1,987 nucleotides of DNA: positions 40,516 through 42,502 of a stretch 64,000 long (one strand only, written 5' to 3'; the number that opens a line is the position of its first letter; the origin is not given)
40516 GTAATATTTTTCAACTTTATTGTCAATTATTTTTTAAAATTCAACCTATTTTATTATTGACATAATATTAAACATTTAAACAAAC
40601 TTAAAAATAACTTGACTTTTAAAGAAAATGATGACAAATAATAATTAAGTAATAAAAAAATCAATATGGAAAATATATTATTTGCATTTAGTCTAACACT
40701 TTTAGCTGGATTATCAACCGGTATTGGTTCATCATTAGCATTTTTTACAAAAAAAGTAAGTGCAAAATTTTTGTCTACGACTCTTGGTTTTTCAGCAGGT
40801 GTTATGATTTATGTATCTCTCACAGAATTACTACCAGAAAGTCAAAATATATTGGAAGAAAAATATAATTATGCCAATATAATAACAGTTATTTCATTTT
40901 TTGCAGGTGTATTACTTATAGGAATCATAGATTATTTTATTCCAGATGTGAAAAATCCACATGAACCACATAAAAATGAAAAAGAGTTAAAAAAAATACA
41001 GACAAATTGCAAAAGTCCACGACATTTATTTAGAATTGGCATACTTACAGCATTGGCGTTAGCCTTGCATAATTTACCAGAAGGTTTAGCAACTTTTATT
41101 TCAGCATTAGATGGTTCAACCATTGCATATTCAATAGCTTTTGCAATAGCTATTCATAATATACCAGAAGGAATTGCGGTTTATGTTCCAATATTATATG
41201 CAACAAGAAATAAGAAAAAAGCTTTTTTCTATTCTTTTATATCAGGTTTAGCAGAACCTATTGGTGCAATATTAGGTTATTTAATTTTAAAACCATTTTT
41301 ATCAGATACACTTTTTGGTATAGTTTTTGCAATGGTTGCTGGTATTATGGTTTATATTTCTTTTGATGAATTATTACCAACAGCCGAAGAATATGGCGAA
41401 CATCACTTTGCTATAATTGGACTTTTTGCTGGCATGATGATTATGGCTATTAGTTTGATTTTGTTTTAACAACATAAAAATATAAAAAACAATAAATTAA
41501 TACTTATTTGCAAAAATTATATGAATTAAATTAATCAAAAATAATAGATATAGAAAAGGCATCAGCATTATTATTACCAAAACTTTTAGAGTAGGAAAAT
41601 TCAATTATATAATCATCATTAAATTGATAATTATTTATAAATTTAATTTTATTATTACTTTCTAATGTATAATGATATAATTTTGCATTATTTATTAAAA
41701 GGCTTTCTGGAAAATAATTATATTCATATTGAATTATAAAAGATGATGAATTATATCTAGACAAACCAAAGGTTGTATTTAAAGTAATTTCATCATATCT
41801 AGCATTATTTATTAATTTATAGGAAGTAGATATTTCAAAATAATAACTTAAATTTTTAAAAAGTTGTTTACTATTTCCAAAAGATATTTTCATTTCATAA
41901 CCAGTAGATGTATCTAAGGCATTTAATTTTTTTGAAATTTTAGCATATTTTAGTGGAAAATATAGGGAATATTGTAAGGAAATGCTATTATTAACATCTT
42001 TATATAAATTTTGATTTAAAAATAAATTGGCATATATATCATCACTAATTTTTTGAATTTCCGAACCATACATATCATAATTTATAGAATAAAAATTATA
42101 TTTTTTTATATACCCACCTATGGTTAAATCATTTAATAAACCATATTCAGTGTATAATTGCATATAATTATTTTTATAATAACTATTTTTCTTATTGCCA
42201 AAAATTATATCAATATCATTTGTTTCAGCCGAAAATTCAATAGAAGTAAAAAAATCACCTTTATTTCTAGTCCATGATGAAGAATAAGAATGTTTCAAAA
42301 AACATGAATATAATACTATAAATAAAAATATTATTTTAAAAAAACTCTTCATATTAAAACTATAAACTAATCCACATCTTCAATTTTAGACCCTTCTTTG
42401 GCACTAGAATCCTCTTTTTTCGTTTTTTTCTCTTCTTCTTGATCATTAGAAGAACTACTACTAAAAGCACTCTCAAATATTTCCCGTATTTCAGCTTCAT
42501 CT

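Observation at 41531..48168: Four-gene operon around a giant lipid-anchored, Cys-rich VirB6/TrbL-like protein with its own beta-barrel partner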

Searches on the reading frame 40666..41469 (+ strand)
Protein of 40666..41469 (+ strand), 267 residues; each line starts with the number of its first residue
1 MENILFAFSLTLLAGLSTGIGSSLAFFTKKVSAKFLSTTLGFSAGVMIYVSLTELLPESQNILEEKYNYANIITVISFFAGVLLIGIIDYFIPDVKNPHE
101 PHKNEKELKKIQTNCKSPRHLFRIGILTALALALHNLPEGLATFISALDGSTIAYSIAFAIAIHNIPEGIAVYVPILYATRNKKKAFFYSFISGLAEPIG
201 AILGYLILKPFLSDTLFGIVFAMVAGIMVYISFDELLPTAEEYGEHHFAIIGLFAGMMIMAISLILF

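Call 7: search_protein_families(library=pfam, proteins=[window:40666-41469:+], max_evalue=0.001)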
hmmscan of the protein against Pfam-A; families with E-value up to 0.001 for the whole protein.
window:40666-41469:+ (267 aa): 1 family
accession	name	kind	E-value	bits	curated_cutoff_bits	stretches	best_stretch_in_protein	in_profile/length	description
PF02535.28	Zip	-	1.3e-39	136.8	35.1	2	99-262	152-321/323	ZIP Zinc transporter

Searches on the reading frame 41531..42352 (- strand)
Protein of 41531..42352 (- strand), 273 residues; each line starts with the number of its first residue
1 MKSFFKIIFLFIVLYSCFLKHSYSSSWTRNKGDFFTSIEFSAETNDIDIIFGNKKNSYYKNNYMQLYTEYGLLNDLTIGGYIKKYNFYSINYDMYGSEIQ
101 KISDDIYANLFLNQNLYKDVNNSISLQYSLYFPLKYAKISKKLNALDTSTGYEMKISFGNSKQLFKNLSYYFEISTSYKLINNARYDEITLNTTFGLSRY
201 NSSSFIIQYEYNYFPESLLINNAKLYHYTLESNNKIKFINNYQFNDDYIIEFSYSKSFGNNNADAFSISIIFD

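Call 3: search_protein_families(library=pfam, proteins=[window:41531-42352:-], max_evalue=1)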
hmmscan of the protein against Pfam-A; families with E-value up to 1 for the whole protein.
window:41531-42352:- (273 aa): 0 families

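Call 4: search_protein_families(library=ncbifam, proteins=[window:41531-42352:-], max_evalue=1)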
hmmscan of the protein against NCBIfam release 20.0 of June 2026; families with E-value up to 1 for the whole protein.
window:41531-42352:- (273 aa): 1 family
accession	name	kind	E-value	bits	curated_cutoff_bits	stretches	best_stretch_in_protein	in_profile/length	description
TIGR00334.1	5S_RNA_mat_M5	equivalog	0.081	13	110.65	1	105-174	100-164/174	ribonuclease M5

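Call 21: find_homologous_proteins(query=window:41531-42352:-, max_evalue=0.001)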
Query window:41531-42352:- (273 aa): 7 proteins with E <= 0.001 among 413 candidates.
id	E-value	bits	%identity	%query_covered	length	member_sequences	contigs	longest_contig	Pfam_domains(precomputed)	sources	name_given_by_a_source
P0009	2.1e-164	564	98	100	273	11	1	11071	-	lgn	-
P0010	1.3e-119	417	74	90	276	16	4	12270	-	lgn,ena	-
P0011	3.8e-119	415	75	90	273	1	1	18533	-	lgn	-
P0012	8.8e-94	332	62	96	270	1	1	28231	-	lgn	-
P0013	4.3e-93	330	62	98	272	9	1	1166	-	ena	-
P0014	1.3e-90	322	60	98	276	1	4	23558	-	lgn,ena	-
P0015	5.8e-90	320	60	98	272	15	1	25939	-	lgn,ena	-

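Call 28: search_solved_structures(query=A2, max_evalue=10)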
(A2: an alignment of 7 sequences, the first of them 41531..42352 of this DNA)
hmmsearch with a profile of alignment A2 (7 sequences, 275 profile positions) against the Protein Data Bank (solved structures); distinct sequences matched with E-value up to 10: 0.

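Call 36: predict_structure(alignment_id=A2)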
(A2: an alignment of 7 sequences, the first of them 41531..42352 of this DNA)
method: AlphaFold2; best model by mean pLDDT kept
length: 273 residues; sequences in the alignment: 7
mean_pLDDT: 50.8   pTM: 0.49
mean pLDDT of the five models: 50.8, 48.5, 41.0, 31.7, 30.0
residues with pLDDT >= 90: 0; 70-90: 64; 50-70: 68; < 50: 141
segments of 3 or more residues with pLDDT < 50: 1-3, 13-118, 133-148, 217-228
pLDDT, mean of each block of 10 residues (from residue 1): 49 45 39 38 29 22 32 28 27 28 37 45 55 42 38 67 76 76 60 77 76 58 45 74 72 72 63 57
secondary structure, 60 per line:
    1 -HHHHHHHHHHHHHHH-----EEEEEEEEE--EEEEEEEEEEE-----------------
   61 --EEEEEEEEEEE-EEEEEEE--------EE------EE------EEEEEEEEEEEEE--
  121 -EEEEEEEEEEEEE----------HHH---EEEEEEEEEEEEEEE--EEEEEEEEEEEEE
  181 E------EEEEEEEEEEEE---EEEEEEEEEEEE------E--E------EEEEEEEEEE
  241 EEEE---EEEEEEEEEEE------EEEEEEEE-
elements in order: H2-16 E22-30 E33-43 E63-73 E75-81 E106-118 E122-134 E151-165 E168-181 E188-199 E203-214 E231-244 E248-258 E265-272

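Call 40: fold_search(model_id=the predicted structure, library=pdb)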
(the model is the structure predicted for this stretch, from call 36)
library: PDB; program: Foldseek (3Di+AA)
matches with E <= 10: 721; with E <= 0.001: 72
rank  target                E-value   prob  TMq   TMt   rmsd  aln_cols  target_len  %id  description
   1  2f1c                  3.9e-06  1.00  0.43  0.45  10.7       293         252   10  Crystal structure of the monomeric porin OmpG (released 2006-06-27)
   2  9a32_MODEL_1_A        5.5e-06  1.00  0.48  0.37  14.1       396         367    6  Model of E. coli OmpC by in-cell photo-crosslinking MS and deep learning (released 2023-02-24)
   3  6ehe                  5.5e-06  1.00  0.44  0.40  13.8       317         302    7  OmpTdeltaL8 (loop L8 deletion mutant of OmpT), an outer membrane protein of Vibrio cholerae (released 2018-04-25)
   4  6ehd                  5.5e-06  1.00  0.41  0.36  14.2       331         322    6  OmpT (in-vitro folded), an outer membrane protein of Vibrio cholerae (released 2018-04-25)
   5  6ehf                  7.1e-06  1.00  0.41  0.37  13.6       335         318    7  OmpT (in-vitro folded), an outer membrane protein Vibrio cholerae (trimer form) (released 2018-04-25)
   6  2wjq                  7.4e-06  1.00  0.46  0.59   6.3       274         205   10  NanC porin structure in hexagonal crystal form. (released 2009-10-13)
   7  4e1s                  1.3e-05  1.00  0.42  0.46   8.1       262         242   12  X-ray crystal structure of the transmembrane beta-domain from intimin from EHEC strain O157:H7 (released 2012-06-13)
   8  5o68_F                1.3e-05  1.00  0.49  0.52  10.4       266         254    9  Crystal Structure of the Pseudomonas functional amyloid secretion protein FapF - R157A mutant (released 2017-08-23)
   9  6ehc_A                1.6e-05  1.00  0.38  0.34  12.4       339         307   10  OmpUdeltaN (N-terminus deletion mutant of OmpU), outer membrane protein of Vibrio cholerae (released 2018-04-25)
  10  5o68_J                1.9e-05  1.00  0.49  0.50   8.5       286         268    8  Crystal Structure of the Pseudomonas functional amyloid secretion protein FapF - R157A mutant (released 2017-08-23)
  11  5oyk                  2.0e-05  1.00  0.43  0.38  13.9       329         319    7  Outer-membrane expressed OmpT of Vibrio cholerae (released 2018-04-25)
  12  5o68_L                2.2e-05  1.00  0.52  0.55  10.5       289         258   10  Crystal Structure of the Pseudomonas functional amyloid secretion protein FapF - R157A mutant (released 2017-08-23)
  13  5g26                  2.3e-05  1.00  0.41  0.45   8.3       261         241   13  Unveiling the Mechanism Behind the in-meso Crystallization of Membrane Proteins (released 2017-02-15)
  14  5o68_K                2.8e-05  1.00  0.50  0.50   8.6       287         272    8  Crystal Structure of the Pseudomonas functional amyloid secretion protein FapF - R157A mutant (released 2017-08-23)
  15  5o65_C                2.8e-05  1.00  0.44  0.44   9.6       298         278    7  Crystal Structure of the Pseudomonas functional amyloid secretion protein FapF (released 2017-08-23)
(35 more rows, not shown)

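Call 86: search_protein_families(library=pfam, alignment_id=A2, max_evalue=10)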
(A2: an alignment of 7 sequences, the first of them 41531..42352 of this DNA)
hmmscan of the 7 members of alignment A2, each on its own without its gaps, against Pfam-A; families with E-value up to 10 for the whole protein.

A. member 1, window:41531-42352:- (273 aa): 0 families

B. families by the number of members that match (of 7 scanned): 3 families
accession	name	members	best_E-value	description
PF18262.7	PhetRS_B1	2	0.047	Phe-tRNA synthetase beta subunit B1 domain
PF18706.7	ISPD_C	2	0.085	D-ribitol-5-phosphate cytidylyltransferase C-terminal domain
PF10120.14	ThiN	1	0.27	Thiamine-phosphate synthase ThiN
